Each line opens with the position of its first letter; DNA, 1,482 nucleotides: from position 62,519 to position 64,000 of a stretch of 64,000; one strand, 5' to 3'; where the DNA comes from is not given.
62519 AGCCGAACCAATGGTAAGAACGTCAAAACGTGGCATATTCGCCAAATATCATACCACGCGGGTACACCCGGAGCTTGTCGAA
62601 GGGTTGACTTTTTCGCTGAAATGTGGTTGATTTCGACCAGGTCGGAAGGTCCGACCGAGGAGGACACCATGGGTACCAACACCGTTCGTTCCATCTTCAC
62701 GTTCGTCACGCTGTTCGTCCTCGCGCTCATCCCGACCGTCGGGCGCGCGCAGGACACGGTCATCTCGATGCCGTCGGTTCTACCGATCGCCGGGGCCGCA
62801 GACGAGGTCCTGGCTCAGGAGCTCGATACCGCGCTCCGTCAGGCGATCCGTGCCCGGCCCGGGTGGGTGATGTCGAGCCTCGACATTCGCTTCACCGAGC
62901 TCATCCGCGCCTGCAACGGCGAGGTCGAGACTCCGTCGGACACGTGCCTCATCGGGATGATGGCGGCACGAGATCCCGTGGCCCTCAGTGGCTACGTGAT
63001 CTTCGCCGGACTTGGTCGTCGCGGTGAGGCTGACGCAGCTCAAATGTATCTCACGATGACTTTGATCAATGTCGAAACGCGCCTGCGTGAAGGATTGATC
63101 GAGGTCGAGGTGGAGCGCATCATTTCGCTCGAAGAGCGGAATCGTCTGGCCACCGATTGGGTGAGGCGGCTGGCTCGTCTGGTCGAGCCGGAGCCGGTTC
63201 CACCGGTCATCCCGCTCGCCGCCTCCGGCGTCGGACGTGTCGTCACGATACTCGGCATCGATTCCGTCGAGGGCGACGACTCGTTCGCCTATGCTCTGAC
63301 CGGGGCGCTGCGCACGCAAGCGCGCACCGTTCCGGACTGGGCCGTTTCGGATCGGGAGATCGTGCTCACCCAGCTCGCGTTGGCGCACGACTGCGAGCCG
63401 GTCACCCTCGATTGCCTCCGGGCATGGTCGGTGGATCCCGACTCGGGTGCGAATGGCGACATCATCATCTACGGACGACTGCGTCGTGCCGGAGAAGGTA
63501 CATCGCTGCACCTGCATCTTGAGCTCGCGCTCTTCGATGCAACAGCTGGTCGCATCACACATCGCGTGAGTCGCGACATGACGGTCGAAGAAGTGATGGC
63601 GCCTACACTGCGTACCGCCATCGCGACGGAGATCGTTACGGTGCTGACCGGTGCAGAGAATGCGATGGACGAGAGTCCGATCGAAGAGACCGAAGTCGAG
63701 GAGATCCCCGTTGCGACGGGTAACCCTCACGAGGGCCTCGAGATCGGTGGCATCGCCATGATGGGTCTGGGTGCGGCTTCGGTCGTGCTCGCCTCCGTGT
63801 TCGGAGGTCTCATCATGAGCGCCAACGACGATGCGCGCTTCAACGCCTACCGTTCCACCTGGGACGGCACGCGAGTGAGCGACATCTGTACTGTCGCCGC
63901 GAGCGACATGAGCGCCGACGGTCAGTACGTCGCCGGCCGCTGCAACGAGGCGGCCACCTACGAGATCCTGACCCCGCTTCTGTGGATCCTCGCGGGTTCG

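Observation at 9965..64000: Mosaic chromosome: at least eight GC-rich, Shine-Dalgarno-bearing gene blocks wedged between SD-less housekeeping genes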

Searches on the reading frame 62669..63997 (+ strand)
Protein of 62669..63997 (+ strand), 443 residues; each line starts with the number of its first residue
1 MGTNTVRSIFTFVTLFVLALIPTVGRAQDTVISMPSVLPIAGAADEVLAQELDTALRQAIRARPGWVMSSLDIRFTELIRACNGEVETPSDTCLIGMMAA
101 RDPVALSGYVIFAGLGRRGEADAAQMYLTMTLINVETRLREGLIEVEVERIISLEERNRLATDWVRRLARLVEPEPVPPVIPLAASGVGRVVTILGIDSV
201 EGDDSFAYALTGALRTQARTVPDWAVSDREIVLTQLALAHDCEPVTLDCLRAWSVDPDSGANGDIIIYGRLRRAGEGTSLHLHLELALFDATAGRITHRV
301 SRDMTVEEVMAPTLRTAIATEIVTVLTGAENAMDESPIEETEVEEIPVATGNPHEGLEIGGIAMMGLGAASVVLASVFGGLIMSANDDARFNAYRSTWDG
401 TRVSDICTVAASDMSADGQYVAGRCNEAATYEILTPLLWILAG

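Call 24: search_protein_families(library=ncbifam, proteins=[window:62669-63997:+], max_evalue=0.01)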
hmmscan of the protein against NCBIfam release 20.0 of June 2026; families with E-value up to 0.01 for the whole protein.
window:62669-63997:+ (443 aa): 0 families

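Call 42: search_protein_representatives(protein=window:62669-63997:+)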
Query: 443 residues. Proteins with E-value up to 0.001 (for the whole library): 243; up to 1e-10: 121; up to 1e-30: 17. The best 150 are listed.
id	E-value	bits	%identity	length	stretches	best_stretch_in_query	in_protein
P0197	3.1e-144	497.4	59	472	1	1-443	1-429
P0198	4.5e-55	203.7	77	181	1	313-443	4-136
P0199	8.6e-47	176.4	40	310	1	168-442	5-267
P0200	3.0e-46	174.6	36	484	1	12-433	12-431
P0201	1.2e-45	172.7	43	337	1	189-443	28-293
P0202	1.0e-44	169.6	40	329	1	192-443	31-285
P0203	1.2e-43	166.1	40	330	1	191-443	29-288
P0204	2.0e-42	162.0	39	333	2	282-443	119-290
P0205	7.2e-40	153.6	39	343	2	11-174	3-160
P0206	1.6e-39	152.5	37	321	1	191-442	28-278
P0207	1.7e-38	149.1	38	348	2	7-181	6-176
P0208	3.5e-36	141.5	37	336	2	10-170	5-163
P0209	1.6e-35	139.3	33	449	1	31-435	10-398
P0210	1.2e-34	136.4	44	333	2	4-185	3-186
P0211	2.1e-34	135.6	35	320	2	9-177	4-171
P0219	3.1e-22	95.5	33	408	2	191-329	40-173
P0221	9.7e-19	84.0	38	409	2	185-299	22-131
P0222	1.0e-17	80.7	34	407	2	191-329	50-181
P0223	3.2e-17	79.0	38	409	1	180-329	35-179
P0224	3.9e-17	78.7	33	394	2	182-321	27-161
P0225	5.5e-17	78.2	38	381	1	182-329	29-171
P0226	7.2e-17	77.8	41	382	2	181-300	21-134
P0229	4.3e-16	75.3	43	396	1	176-300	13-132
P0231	6.1e-16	74.8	36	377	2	181-328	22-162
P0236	1.3e-15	73.8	42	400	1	187-301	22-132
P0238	2.1e-15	73.0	38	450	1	177-304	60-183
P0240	2.5e-15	72.8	37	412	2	181-302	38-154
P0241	2.7e-15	72.7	41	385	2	182-302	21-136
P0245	4.4e-15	72.0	36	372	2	191-315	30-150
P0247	5.0e-15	71.8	32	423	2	183-325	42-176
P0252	9.7e-15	70.8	39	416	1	171-301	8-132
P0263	8.7e-14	67.7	36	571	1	183-330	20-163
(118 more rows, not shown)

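Call 44: list_cluster_members(proteins=[P0197, P0200, P0201, P0221, P0223, P0226, P0229, P0236, P0241, P0252])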
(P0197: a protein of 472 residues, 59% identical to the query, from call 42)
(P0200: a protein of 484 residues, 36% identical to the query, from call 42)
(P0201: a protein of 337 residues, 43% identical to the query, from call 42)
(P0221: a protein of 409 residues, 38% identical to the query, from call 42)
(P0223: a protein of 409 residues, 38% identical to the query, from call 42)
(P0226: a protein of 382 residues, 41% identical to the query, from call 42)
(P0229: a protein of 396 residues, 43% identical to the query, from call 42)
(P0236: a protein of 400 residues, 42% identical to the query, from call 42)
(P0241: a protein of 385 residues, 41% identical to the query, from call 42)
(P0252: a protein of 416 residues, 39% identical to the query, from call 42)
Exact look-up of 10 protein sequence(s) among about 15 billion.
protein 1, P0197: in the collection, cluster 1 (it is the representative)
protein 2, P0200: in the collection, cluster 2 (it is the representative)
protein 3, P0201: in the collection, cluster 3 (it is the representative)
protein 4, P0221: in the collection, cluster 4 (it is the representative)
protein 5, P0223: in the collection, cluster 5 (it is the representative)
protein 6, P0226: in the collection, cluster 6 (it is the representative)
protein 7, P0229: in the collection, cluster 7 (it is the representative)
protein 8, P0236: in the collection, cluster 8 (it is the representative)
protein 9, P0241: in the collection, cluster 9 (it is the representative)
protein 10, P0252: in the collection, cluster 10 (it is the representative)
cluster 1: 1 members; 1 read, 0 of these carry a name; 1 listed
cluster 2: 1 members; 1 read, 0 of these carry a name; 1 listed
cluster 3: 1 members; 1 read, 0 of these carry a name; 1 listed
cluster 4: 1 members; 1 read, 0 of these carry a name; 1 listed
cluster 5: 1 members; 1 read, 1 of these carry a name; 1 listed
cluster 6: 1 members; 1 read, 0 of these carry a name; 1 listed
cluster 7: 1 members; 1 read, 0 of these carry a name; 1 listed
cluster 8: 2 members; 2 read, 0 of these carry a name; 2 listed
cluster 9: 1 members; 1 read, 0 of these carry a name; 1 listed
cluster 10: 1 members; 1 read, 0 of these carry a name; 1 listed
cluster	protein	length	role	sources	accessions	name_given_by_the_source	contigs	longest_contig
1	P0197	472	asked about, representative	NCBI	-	-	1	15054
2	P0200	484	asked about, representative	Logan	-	-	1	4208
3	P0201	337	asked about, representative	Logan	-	-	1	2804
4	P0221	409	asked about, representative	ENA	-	-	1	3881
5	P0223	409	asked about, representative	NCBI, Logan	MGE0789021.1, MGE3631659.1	MAG: PEGA domain-containing protein [Sandaracinaceae bacterium]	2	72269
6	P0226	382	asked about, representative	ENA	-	-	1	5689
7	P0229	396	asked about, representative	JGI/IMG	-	-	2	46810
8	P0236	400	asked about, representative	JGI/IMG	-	-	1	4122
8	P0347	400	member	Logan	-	-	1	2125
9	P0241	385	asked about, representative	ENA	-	-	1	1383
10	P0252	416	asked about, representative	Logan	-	-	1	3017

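Call 57: list_cluster_members(proteins=[P0219, P0222, P0224, P0225, P0231, P0238, P0240, P0245, P0247, P0263])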
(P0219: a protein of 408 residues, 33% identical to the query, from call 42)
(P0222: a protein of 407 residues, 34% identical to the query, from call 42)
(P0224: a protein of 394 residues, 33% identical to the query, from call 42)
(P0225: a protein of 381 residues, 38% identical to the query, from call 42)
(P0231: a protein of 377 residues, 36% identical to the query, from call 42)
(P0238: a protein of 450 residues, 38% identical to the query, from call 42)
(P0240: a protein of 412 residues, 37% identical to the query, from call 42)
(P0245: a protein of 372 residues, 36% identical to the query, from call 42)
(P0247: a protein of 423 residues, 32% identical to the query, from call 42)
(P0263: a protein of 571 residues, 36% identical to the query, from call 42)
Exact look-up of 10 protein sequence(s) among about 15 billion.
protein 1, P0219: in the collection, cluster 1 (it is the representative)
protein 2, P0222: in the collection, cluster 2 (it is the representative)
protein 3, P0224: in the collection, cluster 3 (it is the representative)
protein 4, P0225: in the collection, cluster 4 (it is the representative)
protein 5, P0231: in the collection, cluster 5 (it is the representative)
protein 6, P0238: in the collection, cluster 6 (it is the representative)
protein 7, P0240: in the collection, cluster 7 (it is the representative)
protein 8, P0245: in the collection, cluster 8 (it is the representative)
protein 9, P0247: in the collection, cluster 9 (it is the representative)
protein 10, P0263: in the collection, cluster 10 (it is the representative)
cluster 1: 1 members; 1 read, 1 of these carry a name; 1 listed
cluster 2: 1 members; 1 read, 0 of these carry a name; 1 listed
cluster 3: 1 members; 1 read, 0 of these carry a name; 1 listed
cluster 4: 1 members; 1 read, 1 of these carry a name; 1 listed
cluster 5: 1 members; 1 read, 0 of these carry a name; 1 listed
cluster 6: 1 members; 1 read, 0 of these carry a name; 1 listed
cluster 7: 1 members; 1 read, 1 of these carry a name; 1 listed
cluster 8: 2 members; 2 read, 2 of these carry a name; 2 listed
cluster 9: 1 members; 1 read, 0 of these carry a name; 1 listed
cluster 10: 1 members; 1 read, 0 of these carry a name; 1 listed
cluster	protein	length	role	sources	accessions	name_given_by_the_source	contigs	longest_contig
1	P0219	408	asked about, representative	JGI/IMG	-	hypothetical protein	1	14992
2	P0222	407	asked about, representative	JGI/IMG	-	-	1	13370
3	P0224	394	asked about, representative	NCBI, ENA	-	-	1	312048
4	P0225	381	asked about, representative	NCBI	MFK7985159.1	MAG: PEGA domain-containing protein [Sandaracinaceae bacterium]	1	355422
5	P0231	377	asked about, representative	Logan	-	-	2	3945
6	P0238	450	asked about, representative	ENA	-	-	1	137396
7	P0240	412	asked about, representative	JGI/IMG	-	hypothetical protein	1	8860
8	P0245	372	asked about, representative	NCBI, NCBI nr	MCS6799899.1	MAG: PEGA domain-containing protein, partial [Myxococcota bacterium] | PEGA domain-containing protein [Myxococcota bacterium]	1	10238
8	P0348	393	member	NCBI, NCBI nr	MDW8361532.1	MAG: PEGA domain-containing protein [Myxococcales bacterium] | PEGA domain-containing protein [Myxococcales bacterium]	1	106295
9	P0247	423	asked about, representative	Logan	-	-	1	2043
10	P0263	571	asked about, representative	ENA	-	-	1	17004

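Call 66: search_protein_families(library=pfam, proteins=[window:62669-63997:+], max_evalue=0.01)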
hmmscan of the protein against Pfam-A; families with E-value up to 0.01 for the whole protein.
window:62669-63997:+ (443 aa): 0 families

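Call 75: search_solved_structures(query=window:62669-63997:+, max_evalue=1)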
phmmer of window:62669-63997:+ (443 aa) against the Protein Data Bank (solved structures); distinct sequences matched with E-value up to 1: 0.

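Call 85: predict_structure(alignment_id=A2)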
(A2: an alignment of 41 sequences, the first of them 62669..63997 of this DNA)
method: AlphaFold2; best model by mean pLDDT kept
length: 443 residues; sequences in the alignment: 41
mean_pLDDT: 86.8   pTM: 0.47
mean pLDDT of the five models: 86.8, 86.3, 86.2, 85.5, 85.3
residues with pLDDT >= 90: 304; 70-90: 80; 50-70: 25; < 50: 34
segments of 3 or more residues with pLDDT < 50: 22-27, 176-186, 336-349
pLDDT, mean of each block of 10 residues (from residue 1): 62 78 57 93 91 94 92 92 77 92 91 94 90 91 86 84 89 57 56 96 95 97 95 94 91 93 95 92 96 91 95 97 91 51 43 79 93 96 94 95 95 97 96 94 90
secondary structure, 60 per line:
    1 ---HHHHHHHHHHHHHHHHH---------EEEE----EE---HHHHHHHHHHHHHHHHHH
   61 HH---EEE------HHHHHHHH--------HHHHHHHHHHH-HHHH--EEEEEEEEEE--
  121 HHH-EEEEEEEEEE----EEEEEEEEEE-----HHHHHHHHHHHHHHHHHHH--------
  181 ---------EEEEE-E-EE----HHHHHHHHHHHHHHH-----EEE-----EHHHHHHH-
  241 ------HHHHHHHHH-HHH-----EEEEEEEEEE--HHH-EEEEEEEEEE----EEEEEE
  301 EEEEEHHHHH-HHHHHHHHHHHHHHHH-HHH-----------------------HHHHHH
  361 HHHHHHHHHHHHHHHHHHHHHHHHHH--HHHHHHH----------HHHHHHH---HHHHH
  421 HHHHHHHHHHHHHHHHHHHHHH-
elements in order: H4-20 E30-33 H43-62 E66-68 H75-82 H91-101 H103-106 E109-118 E125-134 E139-148 H154-172 E190-194 H204-218 E224-226 H233-239 H247-255 E265-274 E281-290 E295-305 H306-310 H312-327 H355-386 H389-395 H406-412 H416-442

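Call 87: fold_search(model_id=the predicted structure, library=pdb)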
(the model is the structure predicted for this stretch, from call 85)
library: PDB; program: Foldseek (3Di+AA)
matches with E <= 10: 1122; with E <= 0.001: 31
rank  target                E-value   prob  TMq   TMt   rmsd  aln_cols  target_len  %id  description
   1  3w1e                  2.0e-05  1.00  0.23  0.28   5.0       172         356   10  Structure of FlgT, a flagellar basal body component protein (released 2013-04-03)
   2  5t11_I                2.4e-05  1.00  0.19  0.53   5.8       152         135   10  PelC L103M dodecamer from Paraburkholderia phytofirmans, space group C2 (released 2017-03-15)
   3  8z5n_0                2.7e-05  1.00  0.21  0.26  19.6       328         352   10  Cryo-EM structure of the LPHT ring (released 2025-10-22)
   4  5t10_B                2.9e-05  1.00  0.20  0.53   5.4       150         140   11  PelC dodecamer from Paraburkholderia phytofirmans, space group P6 (released 2017-03-15)
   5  4jml_A                5.9e-05  1.00  0.21  0.23   4.8       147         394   14  Crystal structure of the TolB(P201C)-ColicinE9 TBE peptide(A33C) complex. (released 2013-07-17)
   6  5t11_C                7.6e-05  1.00  0.20  0.57   5.1       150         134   11  PelC L103M dodecamer from Paraburkholderia phytofirmans, space group C2 (released 2017-03-15)
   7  2w8b_A                1.0e-04  1.00  0.22  0.24   5.8       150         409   17  Crystal structure of processed TolB in complex with Pal (released 2009-02-17)
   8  5t11_H                1.0e-04  1.00  0.20  0.54   5.3       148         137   11  PelC L103M dodecamer from Paraburkholderia phytofirmans, space group C2 (released 2017-03-15)
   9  5t11_E                1.1e-04  1.00  0.20  0.53   5.5       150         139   10  PelC L103M dodecamer from Paraburkholderia phytofirmans, space group C2 (released 2017-03-15)
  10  3iax_A                1.5e-04  1.00  0.22  0.24   4.6       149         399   15  The crystal structure of the TolB box of Colicin A in complex with TolB reveals important differences in the recruitme (released 2009-10-13)
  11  5t11_K                1.7e-04  1.00  0.20  0.56   4.4       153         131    9  PelC L103M dodecamer from Paraburkholderia phytofirmans, space group C2 (released 2017-03-15)
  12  6pnv                  1.8e-04  1.00  0.21  0.22   4.8       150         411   14  1.42 Angstrom Resolution Crystal Structure of Translocation Protein TolB from Salmonella enterica (released 2019-07-17)
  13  5t10_C                2.0e-04  1.00  0.19  0.50   5.5       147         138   14  PelC dodecamer from Paraburkholderia phytofirmans, space group P6 (released 2017-03-15)
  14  5t11_A                2.2e-04  1.00  0.19  0.53   5.3       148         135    9  PelC L103M dodecamer from Paraburkholderia phytofirmans, space group C2 (released 2017-03-15)
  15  2ivz_A                2.3e-04  1.00  0.21  0.23   4.9       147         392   13  Structure of TolB in complex with a peptide of the colicin E9 T- domain (released 2006-08-16)
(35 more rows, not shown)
